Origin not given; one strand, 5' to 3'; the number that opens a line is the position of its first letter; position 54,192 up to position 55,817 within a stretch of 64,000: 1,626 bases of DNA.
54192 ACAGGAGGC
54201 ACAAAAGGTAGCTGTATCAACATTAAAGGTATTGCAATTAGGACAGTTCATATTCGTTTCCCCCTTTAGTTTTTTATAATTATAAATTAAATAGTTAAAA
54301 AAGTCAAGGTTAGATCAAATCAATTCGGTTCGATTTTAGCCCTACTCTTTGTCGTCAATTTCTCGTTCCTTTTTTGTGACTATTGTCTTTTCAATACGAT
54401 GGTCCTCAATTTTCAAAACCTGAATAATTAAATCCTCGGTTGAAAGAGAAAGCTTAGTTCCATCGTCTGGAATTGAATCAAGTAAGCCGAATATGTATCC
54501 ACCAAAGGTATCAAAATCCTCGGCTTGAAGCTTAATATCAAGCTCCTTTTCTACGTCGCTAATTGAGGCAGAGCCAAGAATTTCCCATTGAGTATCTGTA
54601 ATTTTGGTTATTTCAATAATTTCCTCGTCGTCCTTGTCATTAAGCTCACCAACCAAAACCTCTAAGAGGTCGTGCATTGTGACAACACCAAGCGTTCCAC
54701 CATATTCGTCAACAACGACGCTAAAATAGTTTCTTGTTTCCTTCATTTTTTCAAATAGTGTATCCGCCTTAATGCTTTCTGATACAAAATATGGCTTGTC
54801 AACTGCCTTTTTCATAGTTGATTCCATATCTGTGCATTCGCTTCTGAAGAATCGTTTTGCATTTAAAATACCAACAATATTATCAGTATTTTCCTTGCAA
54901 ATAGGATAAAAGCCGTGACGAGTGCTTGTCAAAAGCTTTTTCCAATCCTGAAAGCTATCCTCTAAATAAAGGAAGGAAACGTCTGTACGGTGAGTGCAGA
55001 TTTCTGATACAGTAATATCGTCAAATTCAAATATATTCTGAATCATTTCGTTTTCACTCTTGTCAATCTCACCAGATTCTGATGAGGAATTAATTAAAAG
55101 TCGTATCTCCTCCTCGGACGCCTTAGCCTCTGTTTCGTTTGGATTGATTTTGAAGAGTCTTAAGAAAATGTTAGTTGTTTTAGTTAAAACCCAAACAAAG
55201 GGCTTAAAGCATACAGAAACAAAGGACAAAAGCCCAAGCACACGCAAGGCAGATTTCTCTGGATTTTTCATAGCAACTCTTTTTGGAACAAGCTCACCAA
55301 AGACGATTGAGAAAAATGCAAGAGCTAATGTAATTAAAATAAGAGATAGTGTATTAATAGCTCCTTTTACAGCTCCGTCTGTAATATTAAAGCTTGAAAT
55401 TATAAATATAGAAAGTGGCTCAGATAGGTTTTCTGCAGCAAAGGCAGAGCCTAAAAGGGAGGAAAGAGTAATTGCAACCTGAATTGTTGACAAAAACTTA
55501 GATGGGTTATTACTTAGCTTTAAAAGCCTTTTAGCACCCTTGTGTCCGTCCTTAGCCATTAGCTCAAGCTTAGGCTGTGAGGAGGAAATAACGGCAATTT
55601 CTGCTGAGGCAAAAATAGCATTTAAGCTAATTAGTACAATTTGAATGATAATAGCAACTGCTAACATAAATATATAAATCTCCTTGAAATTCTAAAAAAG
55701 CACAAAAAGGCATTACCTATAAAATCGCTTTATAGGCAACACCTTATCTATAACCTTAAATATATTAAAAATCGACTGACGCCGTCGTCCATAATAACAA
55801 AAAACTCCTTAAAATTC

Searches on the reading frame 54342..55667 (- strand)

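Call 77: search_protein_families(library=pfam, proteins=[window:54342-55667:-], max_evalue=0.001)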
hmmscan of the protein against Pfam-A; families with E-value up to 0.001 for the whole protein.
window:54342-55667:- (441 aa): 3 families
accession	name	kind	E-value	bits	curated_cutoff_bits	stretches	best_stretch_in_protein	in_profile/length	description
PF01595.25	CNNM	-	4.5e-49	167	28.4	1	7-205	1-181/181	Cyclin M transmembrane N-terminal domain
PF03471.22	CorC_HlyC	-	1.5e-16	60.6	27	1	355-433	2-80/81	Transporter associated domain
PF00571.33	CBS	-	2.6e-12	47.3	24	1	291-339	8-56/57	CBS domain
